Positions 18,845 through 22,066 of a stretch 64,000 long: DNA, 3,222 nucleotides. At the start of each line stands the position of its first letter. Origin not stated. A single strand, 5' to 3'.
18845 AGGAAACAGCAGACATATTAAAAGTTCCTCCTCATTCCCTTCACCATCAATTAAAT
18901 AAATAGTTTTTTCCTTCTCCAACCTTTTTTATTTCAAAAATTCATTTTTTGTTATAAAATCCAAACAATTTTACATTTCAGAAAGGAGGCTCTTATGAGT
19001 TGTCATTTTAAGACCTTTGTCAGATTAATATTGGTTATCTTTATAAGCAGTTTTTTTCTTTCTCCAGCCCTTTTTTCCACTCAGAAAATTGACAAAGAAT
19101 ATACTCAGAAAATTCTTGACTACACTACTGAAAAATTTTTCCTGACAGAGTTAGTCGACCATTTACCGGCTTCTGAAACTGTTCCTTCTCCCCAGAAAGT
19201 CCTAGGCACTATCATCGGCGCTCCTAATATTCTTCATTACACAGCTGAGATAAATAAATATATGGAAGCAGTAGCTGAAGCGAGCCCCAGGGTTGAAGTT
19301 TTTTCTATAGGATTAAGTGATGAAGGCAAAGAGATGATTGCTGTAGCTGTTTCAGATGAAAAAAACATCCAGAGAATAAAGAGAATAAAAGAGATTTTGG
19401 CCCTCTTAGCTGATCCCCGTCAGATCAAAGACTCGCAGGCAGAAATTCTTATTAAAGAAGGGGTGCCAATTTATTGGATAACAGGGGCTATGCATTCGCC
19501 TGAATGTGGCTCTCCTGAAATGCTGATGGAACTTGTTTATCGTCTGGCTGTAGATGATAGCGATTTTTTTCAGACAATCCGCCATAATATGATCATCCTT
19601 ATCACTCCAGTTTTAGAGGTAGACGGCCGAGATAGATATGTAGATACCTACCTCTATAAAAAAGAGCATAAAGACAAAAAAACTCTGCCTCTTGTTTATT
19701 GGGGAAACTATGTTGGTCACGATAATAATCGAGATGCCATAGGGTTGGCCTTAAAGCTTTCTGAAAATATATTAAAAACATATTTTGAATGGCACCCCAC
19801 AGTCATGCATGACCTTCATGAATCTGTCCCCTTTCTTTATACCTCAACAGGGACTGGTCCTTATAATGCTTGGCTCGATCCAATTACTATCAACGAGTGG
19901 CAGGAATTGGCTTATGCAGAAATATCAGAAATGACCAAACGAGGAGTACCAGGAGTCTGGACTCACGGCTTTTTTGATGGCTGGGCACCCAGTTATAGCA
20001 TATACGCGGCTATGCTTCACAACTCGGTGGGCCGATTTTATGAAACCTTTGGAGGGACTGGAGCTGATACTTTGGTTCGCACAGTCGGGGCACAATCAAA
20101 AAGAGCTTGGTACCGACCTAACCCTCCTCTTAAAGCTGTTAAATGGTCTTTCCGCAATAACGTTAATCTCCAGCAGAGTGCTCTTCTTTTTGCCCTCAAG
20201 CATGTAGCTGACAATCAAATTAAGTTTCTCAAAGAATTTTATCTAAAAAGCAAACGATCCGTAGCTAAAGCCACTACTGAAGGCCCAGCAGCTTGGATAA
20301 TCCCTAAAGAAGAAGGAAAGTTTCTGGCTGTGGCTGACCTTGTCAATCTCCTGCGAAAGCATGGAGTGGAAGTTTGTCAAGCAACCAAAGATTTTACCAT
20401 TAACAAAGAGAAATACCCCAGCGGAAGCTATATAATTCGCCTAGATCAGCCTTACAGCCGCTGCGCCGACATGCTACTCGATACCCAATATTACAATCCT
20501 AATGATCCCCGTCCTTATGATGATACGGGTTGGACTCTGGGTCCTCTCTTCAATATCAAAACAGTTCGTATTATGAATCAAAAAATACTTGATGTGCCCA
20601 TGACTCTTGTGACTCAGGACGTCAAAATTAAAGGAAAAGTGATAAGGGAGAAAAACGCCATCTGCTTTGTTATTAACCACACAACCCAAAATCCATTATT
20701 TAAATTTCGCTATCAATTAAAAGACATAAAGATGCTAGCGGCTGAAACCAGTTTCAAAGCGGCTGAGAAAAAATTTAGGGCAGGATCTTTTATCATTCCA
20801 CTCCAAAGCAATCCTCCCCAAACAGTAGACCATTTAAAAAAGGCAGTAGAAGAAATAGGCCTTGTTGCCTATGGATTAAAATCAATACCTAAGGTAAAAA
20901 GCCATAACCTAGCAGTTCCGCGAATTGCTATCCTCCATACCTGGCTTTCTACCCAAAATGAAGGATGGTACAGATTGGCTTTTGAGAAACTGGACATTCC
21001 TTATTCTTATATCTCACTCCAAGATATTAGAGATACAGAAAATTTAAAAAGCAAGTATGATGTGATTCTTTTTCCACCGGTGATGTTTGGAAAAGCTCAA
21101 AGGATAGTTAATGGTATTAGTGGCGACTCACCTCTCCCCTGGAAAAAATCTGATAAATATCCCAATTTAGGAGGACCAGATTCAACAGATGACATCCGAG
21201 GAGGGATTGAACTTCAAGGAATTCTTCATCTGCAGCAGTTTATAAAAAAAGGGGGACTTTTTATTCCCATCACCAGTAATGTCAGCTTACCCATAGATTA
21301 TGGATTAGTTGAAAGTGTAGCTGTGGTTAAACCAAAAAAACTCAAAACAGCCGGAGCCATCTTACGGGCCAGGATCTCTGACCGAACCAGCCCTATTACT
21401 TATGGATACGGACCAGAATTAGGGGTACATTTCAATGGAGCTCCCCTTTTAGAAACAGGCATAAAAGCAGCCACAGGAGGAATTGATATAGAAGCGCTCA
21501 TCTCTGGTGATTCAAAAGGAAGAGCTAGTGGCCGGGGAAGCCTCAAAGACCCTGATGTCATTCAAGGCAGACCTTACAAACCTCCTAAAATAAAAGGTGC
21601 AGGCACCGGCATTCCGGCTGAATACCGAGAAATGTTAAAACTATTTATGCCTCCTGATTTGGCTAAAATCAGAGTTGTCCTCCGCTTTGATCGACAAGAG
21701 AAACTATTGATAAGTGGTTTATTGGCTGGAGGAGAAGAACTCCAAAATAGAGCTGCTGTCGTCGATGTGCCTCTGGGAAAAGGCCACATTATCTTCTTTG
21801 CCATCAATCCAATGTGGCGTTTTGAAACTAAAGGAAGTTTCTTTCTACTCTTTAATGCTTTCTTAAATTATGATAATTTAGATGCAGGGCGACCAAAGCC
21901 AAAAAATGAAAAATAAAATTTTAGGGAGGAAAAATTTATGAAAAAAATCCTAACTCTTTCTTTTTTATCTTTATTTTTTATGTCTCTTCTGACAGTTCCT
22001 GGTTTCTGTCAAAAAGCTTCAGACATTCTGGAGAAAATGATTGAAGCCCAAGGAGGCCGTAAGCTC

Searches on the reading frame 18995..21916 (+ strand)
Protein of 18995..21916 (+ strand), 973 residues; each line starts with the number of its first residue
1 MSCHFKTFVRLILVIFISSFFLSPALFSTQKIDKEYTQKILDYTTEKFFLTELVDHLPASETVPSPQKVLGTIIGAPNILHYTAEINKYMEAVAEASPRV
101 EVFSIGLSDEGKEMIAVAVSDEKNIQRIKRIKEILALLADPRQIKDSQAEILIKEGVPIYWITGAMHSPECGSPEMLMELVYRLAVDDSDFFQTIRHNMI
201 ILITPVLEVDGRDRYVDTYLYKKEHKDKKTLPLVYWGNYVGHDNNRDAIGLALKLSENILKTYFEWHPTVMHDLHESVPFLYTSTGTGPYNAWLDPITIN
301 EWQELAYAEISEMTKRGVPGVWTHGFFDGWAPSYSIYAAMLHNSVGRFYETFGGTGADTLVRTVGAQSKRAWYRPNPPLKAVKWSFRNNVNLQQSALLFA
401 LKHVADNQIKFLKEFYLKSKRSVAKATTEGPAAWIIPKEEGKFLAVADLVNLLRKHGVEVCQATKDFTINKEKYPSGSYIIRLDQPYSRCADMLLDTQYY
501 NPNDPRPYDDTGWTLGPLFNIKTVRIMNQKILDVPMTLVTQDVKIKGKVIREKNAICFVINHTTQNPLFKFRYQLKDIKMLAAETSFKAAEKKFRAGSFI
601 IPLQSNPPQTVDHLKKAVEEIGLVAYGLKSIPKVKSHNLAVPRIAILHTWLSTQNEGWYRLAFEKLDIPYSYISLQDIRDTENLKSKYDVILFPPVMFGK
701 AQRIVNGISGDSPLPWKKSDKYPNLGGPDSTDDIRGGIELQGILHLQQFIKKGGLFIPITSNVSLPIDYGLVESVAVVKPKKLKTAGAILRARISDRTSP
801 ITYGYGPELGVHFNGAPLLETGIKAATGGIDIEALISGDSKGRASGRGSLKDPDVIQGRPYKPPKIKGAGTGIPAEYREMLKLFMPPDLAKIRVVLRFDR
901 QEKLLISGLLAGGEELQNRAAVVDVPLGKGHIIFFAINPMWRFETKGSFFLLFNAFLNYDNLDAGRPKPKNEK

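Call 83: search_protein_families(library=pfam, proteins=[window:18995-21916:+], max_evalue=0.000001)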
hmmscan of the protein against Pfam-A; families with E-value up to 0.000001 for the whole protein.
window:18995-21916:+ (973 aa): 1 family
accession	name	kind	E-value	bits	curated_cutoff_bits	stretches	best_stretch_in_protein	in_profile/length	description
PF00246.29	Peptidase_M14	-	1.1e-13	51.9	21.6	1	86-247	1-132/286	Zinc carboxypeptidase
